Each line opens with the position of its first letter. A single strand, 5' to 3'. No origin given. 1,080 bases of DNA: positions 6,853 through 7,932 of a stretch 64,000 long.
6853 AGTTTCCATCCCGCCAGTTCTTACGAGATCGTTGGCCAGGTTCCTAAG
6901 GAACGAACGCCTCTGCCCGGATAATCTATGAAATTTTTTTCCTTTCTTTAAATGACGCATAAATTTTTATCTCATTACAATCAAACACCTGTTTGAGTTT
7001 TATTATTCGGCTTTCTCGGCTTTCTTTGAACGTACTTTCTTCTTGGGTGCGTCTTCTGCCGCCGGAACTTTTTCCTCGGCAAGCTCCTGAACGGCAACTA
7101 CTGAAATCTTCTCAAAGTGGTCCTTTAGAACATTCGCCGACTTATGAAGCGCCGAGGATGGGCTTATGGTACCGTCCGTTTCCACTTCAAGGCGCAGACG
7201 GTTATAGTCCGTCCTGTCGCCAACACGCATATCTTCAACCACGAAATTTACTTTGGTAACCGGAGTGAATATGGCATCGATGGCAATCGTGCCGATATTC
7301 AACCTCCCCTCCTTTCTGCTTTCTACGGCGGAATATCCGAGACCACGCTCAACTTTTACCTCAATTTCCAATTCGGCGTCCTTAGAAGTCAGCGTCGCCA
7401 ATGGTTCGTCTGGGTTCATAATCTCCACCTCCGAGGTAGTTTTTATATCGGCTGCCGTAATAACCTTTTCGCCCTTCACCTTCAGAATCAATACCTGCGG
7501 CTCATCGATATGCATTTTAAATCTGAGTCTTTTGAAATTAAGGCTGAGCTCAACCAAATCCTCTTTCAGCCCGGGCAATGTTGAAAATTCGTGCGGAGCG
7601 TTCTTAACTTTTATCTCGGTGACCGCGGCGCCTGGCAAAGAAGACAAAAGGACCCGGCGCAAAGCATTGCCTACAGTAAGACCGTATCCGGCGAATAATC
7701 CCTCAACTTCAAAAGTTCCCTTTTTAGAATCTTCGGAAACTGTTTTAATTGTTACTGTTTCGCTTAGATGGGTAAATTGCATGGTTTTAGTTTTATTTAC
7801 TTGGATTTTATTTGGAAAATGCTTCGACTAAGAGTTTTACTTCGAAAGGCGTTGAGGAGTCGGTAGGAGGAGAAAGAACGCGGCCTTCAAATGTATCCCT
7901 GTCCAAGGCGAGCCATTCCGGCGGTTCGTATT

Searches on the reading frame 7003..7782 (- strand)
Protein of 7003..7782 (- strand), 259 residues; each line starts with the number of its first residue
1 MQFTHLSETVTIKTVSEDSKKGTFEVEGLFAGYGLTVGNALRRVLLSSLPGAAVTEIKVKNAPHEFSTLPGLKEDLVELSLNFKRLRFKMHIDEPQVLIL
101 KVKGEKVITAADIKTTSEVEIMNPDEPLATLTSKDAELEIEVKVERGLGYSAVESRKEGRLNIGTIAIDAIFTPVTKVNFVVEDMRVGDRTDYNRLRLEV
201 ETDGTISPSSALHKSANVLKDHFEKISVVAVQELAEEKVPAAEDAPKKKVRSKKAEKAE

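Call 65: list_cluster_members(proteins=[window:7003-7782:-, window:751-1656:-, window:7808-8416:-])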
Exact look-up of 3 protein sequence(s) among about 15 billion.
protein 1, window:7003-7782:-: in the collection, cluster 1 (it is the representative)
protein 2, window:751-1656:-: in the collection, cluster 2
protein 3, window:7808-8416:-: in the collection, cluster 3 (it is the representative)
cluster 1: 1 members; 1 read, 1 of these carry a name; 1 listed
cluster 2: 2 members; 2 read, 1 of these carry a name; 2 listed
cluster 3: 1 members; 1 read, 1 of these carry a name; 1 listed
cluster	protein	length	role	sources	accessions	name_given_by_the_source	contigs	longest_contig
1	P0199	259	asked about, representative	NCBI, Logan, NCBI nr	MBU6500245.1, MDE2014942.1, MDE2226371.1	MAG: DNA-directed RNA polymerase subunit alpha [Patescibacteria group bacterium] | DNA-directed RNA polymerase subunit alpha [Patescibacteria group bacterium]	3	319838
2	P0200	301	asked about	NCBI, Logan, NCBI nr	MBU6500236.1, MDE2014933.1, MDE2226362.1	MAG: tyrosine-type recombinase/integrase [Patescibacteria group bacterium] | tyrosine-type recombinase/integrase [Patescibacteria group bacterium]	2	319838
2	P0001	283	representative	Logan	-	-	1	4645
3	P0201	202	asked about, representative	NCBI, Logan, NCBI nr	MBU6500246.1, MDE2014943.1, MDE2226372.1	MAG: 30S ribosomal protein S4 [Patescibacteria group bacterium] | 30S ribosomal protein S4 [Patescibacteria group bacterium]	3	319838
